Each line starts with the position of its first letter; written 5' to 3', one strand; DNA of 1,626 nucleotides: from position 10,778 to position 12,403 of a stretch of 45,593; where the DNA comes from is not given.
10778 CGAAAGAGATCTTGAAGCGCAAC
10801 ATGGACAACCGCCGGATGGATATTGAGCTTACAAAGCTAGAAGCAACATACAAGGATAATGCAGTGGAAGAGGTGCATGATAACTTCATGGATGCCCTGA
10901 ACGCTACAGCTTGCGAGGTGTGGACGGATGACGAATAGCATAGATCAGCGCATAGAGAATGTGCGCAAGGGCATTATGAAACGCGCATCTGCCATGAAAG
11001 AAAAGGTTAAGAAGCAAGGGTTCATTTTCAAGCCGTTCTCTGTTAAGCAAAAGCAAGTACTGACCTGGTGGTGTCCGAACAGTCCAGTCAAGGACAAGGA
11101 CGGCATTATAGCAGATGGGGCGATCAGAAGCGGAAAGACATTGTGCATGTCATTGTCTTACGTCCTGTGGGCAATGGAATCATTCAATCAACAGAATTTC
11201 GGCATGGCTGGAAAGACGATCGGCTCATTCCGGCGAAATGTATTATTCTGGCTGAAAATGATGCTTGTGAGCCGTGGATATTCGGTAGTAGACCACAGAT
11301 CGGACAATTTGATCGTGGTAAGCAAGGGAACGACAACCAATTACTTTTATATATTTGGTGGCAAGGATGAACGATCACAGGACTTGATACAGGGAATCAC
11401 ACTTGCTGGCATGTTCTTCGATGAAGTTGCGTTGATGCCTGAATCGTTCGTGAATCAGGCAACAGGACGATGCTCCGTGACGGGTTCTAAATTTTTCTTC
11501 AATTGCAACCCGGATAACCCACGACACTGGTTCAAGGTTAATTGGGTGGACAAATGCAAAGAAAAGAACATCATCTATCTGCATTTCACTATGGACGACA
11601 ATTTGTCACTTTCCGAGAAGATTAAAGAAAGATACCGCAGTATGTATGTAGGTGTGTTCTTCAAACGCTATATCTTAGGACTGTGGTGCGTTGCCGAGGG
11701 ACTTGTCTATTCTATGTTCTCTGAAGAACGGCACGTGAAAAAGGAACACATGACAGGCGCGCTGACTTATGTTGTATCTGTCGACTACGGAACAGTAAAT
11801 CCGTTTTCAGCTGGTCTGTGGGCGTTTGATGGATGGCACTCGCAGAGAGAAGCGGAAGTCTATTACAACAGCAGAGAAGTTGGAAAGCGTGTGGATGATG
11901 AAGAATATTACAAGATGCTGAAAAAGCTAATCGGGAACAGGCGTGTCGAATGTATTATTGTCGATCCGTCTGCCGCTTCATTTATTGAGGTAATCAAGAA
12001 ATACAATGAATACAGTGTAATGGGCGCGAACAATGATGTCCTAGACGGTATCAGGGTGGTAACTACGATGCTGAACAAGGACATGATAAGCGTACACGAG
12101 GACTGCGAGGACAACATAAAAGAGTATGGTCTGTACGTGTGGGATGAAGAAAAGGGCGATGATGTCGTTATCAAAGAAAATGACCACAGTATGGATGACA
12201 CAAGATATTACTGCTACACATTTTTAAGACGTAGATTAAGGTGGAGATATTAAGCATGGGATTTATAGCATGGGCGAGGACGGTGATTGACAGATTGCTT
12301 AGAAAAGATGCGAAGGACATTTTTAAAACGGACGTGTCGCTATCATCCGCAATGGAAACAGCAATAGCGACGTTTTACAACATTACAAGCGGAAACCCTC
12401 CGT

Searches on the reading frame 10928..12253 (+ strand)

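Call 74: search_protein_families(library=pfam, proteins=[window:10928-12253:+], max_evalue=0.001)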
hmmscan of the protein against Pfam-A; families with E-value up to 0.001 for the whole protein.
window:10928-12253:+ (441 aa): 2 families
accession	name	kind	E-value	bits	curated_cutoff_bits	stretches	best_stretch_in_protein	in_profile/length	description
PF03237.21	Terminase_6N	-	1.6e-10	41.4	22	1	64-265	4-212/215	Terminase large subunit, T4likevirus-type, N-terminal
PF04466.19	Terminase_3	-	7.4e-05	22.8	23.2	1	144-240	86-187/201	Phage terminase large subunit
